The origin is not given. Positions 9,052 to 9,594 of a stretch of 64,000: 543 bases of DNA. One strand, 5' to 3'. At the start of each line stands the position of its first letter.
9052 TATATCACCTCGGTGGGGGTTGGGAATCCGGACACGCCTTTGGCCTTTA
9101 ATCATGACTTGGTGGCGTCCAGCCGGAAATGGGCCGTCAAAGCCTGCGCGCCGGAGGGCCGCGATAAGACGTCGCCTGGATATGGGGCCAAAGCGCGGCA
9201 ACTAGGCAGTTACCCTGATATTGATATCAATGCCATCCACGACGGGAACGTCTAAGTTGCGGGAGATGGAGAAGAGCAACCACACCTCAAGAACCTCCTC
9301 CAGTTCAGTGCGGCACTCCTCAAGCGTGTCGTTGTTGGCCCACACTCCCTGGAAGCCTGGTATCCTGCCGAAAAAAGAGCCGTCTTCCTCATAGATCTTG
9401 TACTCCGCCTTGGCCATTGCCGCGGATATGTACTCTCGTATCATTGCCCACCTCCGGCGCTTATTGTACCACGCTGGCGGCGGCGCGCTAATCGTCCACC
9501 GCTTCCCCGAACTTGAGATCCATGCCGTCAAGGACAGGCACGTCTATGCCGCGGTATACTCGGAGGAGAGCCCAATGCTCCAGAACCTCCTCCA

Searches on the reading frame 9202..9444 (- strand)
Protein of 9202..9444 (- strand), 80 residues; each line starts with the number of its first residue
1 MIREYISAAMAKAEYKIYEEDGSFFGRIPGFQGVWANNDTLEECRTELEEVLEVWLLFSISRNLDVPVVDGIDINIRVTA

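Call 5: search_protein_families(library=pfam, proteins=[window:9202-9444:-], max_evalue=0.01)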
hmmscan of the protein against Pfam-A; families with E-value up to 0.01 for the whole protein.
window:9202-9444:- (80 aa): 2 families
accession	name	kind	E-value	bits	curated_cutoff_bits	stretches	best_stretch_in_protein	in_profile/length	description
PF21748.3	UPF0150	-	1.8e-28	98.7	27.3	1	4-67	1-64/64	UPF0150-like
PF15919.11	HicB_lk_antitox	-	0.0064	17.1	27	1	27-73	16-62/123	HicB_like antitoxin of bacterial toxin-antitoxin system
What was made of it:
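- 9202..9444 (-): hicBa2 (80 aa). PF21748 E 2e-28 (call 5).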

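Call 19: find_related_loci(query=window:9202-9444:-, collection=metagenome_contigs, flank=5000)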
Query window:9202-9444:- (80 aa) in metagenome_contigs; peptide patterns used: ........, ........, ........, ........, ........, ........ (x = any residue, [..] = any of these).
464 stretches matched a pattern; 5 encode a relative of the query (tblastn E <= 1e-3); 5 distinct loci.
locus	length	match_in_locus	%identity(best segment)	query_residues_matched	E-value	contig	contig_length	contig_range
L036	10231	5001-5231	51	1-77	3e-25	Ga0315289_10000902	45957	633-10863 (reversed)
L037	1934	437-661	49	1-75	7e-25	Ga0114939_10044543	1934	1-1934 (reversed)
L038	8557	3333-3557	47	1-75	2e-22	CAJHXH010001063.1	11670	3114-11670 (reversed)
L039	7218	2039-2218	55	2-61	1e-21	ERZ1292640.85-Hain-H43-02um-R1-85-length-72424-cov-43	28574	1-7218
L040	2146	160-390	49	1-78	8e-21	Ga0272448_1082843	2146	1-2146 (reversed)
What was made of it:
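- Tried and rejected: The metagenome_contigs scan with HicBa2 returned only relatives of 55% identity or less (call 19).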

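Call 21: find_homologous_proteins(query=window:9202-9444:-, max_evalue=1e-10)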
Query window:9202-9444:- (80 aa): 151 proteins with E <= 1e-10 among 152 candidates; the best 120 are listed.
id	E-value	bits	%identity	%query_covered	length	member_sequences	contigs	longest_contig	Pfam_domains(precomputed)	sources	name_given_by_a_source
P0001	4.3e-46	171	100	100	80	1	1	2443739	PF21748.4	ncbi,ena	-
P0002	8.6e-42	158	89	100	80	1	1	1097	PF21748.4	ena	-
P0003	1.2e-41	157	91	100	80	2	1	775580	PF21748.4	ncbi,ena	-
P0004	1.7e-41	157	89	100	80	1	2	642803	PF21748.4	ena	-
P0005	3.5e-41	156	89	100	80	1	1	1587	PF21748.4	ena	-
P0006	2.4e-40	153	88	100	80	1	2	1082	PF21748.4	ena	-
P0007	6.2e-40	152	89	100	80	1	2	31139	PF21748.4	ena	-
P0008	8.7e-40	151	88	100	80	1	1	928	PF21748.4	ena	-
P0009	1.4e-39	150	86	99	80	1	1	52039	PF21748.4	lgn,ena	-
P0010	3.5e-39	149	86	100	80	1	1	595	PF21748.4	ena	-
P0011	3.8e-39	149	85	99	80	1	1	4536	PF21748.4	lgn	-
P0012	3.9e-39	149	85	100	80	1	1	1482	PF21748.4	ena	-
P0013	6.7e-39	148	87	99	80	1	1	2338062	PF21748.4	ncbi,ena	-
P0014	2.0e-38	147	86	99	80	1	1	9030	PF21748.4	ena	-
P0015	2.8e-38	146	85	99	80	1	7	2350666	PF21748.4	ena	-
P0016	1.3e-37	144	84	100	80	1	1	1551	PF21748.4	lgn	-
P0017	1.3e-37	144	84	100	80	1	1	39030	PF21748.4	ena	-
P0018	9.8e-37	141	84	100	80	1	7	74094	PF21748.4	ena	-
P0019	1.3e-36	141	81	100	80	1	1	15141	PF21748.4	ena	-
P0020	2.0e-36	141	85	100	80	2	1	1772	PF21748.4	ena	-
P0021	3.6e-36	140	81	100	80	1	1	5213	PF21748.4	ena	-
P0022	3.7e-36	140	83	100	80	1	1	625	PF21748.4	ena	-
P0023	5.0e-36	139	82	99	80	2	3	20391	PF21748.4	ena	-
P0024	7.2e-36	139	83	100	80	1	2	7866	PF21748.4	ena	-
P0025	7.2e-36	139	83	100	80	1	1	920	PF21748.4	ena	-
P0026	1.9e-35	137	81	100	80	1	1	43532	PF21748.4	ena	-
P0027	2.1e-35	137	82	96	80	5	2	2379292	PF21748.4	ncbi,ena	-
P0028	2.3e-35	137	81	99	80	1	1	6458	PF21748.4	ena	-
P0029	2.6e-35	137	80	100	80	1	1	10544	PF21748.4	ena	-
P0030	5.2e-35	136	82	96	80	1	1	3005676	PF21748.4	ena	-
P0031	7.3e-35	136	82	96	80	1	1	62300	PF21748.4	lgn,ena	-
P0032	7.4e-35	136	80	100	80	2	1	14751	PF21748.4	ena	-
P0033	2.0e-34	134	79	100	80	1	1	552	PF21748.4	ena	-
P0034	2.7e-34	134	78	100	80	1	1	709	PF21748.4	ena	-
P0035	1.0e-33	132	75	100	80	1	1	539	PF21748.4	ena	-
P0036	1.5e-33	131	77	99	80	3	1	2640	PF21748.4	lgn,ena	-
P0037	8.2e-33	129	78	96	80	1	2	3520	PF21748.4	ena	-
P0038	8.5e-33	129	77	99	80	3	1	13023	PF21748.4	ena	-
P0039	1.1e-32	129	78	96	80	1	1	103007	PF21748.4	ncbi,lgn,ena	-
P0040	1.7e-32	128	75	100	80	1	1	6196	PF21748.4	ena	-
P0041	2.8e-32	127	75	100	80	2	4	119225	PF21748.4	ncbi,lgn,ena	-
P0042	2.9e-32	127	78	96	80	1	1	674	PF21748.4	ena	-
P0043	2.9e-32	127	75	96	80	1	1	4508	PF21748.4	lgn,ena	-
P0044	7.7e-32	126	74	100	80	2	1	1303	PF21748.4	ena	-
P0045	7.7e-32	126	75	100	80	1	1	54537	PF21748.4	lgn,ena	-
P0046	8.3e-32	126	78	100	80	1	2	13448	PF21748.4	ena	-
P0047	2.9e-31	124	75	96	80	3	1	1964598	PF21748.4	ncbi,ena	-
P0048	3.2e-31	124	77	94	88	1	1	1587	PF21748.4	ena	-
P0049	7.3e-31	123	73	100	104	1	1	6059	PF21748.4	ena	-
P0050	1.4e-30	122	77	91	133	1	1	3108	PF21748.4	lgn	-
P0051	1.5e-30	122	73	96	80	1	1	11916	PF21748.4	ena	-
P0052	1.7e-30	122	71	100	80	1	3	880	PF21748.4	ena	-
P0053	2.5e-30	121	71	96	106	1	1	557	PF21748.4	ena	-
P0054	2.6e-30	121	73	100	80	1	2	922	PF21748.4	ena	-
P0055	6.6e-30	120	73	100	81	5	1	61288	PF21748.4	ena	-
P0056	1.3e-29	119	69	100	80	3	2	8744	PF21748.4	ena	-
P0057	2.2e-29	118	72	95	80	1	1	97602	PF21748.4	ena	-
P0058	2.6e-29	118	69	100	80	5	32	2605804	PF21748.4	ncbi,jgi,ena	jgi:predicted RNase H-like HicB family nuclease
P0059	3.0e-29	118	71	96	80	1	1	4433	PF21748.4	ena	-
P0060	3.5e-29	117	70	96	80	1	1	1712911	PF21748.4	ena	-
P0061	4.1e-29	117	73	98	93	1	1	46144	PF21748.4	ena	-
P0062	5.0e-29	117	72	95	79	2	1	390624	PF21748.4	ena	-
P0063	9.1e-29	116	72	99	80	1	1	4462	PF21748.4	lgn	-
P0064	1.0e-28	116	69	100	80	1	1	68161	PF21748.4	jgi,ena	jgi:predicted RNase H-like HicB family nuclease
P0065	1.0e-28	116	69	100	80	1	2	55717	PF21748.4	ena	-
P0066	1.4e-28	116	69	100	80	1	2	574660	PF21748.4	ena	-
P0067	1.9e-28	115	70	96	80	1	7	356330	PF21748.4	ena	-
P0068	2.5e-28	115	80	86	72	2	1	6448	PF21748.4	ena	-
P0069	2.6e-28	115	70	96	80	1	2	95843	PF21748.4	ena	-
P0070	3.9e-28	114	68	100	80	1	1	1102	PF21748.4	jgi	jgi:predicted RNase H-like HicB family nuclease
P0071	4.9e-28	114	70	96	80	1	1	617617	PF21748.4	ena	-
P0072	5.9e-28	114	70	95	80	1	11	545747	PF21748.4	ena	-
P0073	7.0e-28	113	68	100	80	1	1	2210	PF21748.4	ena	-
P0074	1.0e-27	113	68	100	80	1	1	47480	PF21748.4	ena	-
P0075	2.6e-27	112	66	100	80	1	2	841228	PF21748.4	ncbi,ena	-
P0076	2.8e-27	111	67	99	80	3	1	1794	PF21748.4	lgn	-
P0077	3.0e-27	111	69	96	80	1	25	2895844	PF21748.4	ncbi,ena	-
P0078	3.4e-27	111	68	100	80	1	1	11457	PF21748.4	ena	-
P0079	3.5e-27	111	66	100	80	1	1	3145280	PF21748.4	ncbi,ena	-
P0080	4.0e-27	111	66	100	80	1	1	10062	PF21748.4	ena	-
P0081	4.0e-27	111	68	96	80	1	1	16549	PF21748.4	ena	-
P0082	4.5e-27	111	66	96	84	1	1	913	PF21748.4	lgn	-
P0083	5.8e-27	110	66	99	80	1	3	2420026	PF21748.4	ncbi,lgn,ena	-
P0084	5.8e-27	110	66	99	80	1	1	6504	PF21748.4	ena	-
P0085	8.1e-27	110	65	99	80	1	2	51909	PF21748.4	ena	-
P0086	1.1e-26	110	66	100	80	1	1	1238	PF21748.4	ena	-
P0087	1.4e-26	109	64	100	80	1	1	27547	PF21748.4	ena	-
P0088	2.2e-26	109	66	93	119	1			PF21748.4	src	-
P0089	3.0e-26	108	68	96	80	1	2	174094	PF21748.4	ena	-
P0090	3.8e-26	108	66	100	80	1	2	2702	PF21748.4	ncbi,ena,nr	ncbi:MAG: type II toxin-antitoxin system HicB family antitoxin [Chloroflexi bacterium]|nr:type II to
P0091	3.8e-26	108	66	100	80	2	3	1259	PF21748.4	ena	-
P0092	6.9e-26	107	65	96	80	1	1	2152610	PF21748.4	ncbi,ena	-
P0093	8.7e-26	107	63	100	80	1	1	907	PF21748.4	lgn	-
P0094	1.1e-25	106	60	100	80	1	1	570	PF21748.4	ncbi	-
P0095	1.4e-25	106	67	95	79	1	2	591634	PF21748.4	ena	-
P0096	2.0e-25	106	65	100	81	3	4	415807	PF21748.4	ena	-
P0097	2.0e-25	106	63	100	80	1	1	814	PF21748.4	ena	-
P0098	2.2e-25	105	65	96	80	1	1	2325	PF21748.4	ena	-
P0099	5.6e-25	104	58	100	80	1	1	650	PF21748.4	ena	-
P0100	8.0e-25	104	67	94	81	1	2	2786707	PF21748.4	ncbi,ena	-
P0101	1.1e-24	103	59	100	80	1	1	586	PF21748.4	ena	-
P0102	1.8e-24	102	61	100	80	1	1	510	PF21748.4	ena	-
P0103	2.3e-24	102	60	96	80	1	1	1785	PF21748.4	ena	-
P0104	3.0e-24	102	67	94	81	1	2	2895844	PF21748.4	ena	-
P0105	5.1e-24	101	60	100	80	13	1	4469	PF21748.4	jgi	jgi:predicted RNase H-like HicB family nuclease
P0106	5.1e-24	101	60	100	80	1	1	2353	PF21748.4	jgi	jgi:predicted RNase H-like HicB family nuclease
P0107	8.0e-24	100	64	100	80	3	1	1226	PF21748.4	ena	-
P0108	9.8e-24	100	60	100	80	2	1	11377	PF21748.4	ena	-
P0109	1.1e-23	100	60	96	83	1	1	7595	PF21748.4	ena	-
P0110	1.2e-23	100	61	100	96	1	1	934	PF21748.4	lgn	-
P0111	1.8e-23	99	61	94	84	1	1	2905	PF21748.4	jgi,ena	jgi:predicted RNase H-like HicB family nuclease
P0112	2.2e-23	99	65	94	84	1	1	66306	PF21748.4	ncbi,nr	ncbi:MAG TPA: type II toxin-antitoxin system HicB family antitoxin [Candidatus Kapabacteria bacteriu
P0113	2.9e-23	99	66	95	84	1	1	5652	PF21748.4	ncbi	-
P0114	4.1e-23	98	58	100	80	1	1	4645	PF21748.4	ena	-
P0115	5.1e-23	98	62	96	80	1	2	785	PF21748.4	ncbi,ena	-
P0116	5.8e-23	98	58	95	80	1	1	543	PF21748.4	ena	-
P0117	9.4e-23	97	63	100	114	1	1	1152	PF21748.4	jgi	jgi:predicted RNase H-like HicB family nuclease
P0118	9.6e-23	97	63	94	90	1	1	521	PF21748.4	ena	-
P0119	1.1e-22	97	66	95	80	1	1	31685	PF21748.4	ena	-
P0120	1.3e-22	97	59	100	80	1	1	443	PF21748.4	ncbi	-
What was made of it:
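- On HicB antitoxin: JGI names homologues 'RNase H-like HicB family nuclease' (call 21).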

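Call 22: find_encoding_contigs(protein=P0001, flank=6000, max_places=5)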
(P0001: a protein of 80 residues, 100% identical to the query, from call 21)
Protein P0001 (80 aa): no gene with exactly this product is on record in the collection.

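Call 23: find_encoding_contigs(protein=P0004, flank=6000, max_places=5)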
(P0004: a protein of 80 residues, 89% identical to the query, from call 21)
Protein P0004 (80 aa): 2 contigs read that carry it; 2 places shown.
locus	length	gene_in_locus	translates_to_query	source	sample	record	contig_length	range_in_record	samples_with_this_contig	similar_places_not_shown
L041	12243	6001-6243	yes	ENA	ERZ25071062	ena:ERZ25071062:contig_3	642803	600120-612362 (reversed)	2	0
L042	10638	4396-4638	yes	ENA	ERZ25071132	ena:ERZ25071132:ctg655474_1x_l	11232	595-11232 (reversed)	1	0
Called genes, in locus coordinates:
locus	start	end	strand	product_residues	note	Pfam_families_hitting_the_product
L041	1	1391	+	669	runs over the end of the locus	PF03030:H_PPase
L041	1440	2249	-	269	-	-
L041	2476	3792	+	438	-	PF00587:tRNA-synt_2b, PF03129:HGTP_anticodon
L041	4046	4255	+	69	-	-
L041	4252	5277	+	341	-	PF01972:SDH_protease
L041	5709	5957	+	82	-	PF21748:UPF0150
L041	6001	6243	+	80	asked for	PF21748:UPF0150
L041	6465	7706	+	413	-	PF00149:Metallophos, PF12850:Metallophos_2 (faint)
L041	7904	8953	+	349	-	PF00348:polyprenyl_synt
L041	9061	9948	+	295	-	PF00494:SQS_PSY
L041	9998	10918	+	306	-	PF00494:SQS_PSY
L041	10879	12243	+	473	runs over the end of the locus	PF00070:Pyr_redox (faint), PF00890:FAD_binding_2, PF01134:GIDA (weak), PF01266:DAO, PF03486:HI0933_like (faint), PF12831:FAD_oxidored, PF13450:NAD_binding_8, PF01593:Amino_oxidase, +1 more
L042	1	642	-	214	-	?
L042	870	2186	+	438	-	PF00587:tRNA-synt_2b, PF03129:HGTP_anticodon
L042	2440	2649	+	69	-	-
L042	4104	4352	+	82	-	PF21748:UPF0150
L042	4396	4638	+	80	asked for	PF21748:UPF0150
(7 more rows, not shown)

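Call 25: find_encoding_contigs(protein=P0007, flank=5000, max_places=4)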
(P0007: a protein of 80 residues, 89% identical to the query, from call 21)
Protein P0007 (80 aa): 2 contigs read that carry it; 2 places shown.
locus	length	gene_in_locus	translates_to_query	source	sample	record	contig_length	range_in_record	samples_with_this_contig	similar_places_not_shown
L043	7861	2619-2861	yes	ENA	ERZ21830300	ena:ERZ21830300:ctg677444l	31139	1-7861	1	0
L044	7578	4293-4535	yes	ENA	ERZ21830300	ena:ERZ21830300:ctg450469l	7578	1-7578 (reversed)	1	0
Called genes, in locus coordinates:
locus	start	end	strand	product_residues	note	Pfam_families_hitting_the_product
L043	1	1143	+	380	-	?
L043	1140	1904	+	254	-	PF09520:HinfI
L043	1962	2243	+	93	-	-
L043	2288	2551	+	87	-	PF21748:UPF0150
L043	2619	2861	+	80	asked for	PF21748:UPF0150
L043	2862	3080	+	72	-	PF07927:HicA_toxin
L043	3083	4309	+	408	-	PF00149:Metallophos, PF12850:Metallophos_2 (faint)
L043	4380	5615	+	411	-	PF00348:polyprenyl_synt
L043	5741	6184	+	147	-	PF01894:YjbQ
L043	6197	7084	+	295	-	PF00494:SQS_PSY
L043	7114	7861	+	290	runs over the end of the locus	PF00494:SQS_PSY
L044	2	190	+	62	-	?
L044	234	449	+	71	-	-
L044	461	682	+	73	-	PF10049:DUF2283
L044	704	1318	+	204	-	PF13274:SocA_Panacea (weak)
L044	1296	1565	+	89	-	-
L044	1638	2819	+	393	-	PF01555:N6_N4_Mtase (weak), PF01170:UPF0020 (faint)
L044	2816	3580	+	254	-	PF09520:HinfI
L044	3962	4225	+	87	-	PF21748:UPF0150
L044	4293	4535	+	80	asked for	PF21748:UPF0150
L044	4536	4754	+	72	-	PF07927:HicA_toxin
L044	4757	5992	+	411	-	PF00149:Metallophos, PF12850:Metallophos_2 (faint)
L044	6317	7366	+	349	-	PF00348:polyprenyl_synt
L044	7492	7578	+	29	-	?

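Call 26: find_encoding_contigs(protein=P0013, flank=5000, max_places=4)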
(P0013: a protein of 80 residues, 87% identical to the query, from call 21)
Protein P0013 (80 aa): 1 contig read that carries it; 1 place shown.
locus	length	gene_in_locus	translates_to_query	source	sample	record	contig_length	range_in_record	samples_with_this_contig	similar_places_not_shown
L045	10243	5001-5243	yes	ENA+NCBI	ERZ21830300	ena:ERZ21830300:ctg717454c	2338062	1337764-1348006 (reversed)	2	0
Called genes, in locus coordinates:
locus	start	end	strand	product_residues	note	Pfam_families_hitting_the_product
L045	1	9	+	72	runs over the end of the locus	PF10049:DUF2283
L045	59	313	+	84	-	-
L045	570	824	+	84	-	-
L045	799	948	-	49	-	-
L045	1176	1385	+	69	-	-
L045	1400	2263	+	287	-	PF01555:N6_N4_Mtase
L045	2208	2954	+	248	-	PF14511:RE_EcoO109I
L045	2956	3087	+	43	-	-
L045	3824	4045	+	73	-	-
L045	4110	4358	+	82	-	PF21748:UPF0150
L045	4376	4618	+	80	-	PF21748:UPF0150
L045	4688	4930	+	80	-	PF21748:UPF0150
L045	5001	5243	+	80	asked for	PF21748:UPF0150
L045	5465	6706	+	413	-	PF00149:Metallophos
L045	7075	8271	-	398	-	PF00872:Transposase_mut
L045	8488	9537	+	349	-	PF00348:polyprenyl_synt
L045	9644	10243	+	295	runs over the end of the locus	PF00494:SQS_PSY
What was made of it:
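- Related samples do hold several allele types side by side, for example L043-L045 from ERZ21830300 (calls 25, 26).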

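Call 27: find_encoding_contigs(protein=P0015, flank=5000, max_places=6)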
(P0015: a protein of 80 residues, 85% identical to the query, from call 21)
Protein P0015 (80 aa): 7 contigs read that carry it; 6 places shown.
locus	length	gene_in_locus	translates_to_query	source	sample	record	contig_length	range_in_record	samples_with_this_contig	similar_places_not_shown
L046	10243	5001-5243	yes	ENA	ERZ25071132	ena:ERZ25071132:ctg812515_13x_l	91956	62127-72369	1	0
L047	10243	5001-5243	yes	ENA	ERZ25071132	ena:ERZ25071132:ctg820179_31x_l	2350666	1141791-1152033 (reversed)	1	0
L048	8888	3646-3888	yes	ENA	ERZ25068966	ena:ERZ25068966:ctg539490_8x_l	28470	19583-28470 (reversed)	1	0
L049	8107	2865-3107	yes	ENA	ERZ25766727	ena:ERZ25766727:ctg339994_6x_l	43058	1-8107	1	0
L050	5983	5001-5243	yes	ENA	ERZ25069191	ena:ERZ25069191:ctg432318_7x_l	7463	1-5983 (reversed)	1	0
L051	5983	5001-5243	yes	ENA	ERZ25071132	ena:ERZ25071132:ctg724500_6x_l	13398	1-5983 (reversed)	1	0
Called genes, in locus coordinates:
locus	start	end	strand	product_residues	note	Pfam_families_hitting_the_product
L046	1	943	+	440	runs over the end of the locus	PF00587:tRNA-synt_2b, PF03129:HGTP_anticodon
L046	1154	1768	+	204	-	PF13274:SocA_Panacea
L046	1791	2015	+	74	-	-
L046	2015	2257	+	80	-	-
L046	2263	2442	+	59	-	-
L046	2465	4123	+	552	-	PF10592:AIPR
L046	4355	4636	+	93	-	-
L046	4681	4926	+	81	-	PF21748:UPF0150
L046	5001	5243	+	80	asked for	PF21748:UPF0150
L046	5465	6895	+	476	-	PF00149:Metallophos, PF12850:Metallophos_2 (faint)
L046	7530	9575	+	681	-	PF00496:SBP_bac_5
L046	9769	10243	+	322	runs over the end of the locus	PF19300:BPD_transp_1_N, PF00528:BPD_transp_1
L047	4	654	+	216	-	PF01555:N6_N4_Mtase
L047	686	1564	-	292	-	PF10592:AIPR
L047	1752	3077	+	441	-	PF13701:DDE_Tnp_1_4, PF01609:DDE_Tnp_1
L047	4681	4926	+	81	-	PF21748:UPF0150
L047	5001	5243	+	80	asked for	PF21748:UPF0150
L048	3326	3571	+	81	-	PF21748:UPF0150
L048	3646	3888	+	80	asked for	PF21748:UPF0150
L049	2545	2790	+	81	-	PF21748:UPF0150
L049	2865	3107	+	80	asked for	PF21748:UPF0150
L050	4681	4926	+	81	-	PF21748:UPF0150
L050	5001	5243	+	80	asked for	PF21748:UPF0150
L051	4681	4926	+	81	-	PF21748:UPF0150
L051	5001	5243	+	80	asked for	PF21748:UPF0150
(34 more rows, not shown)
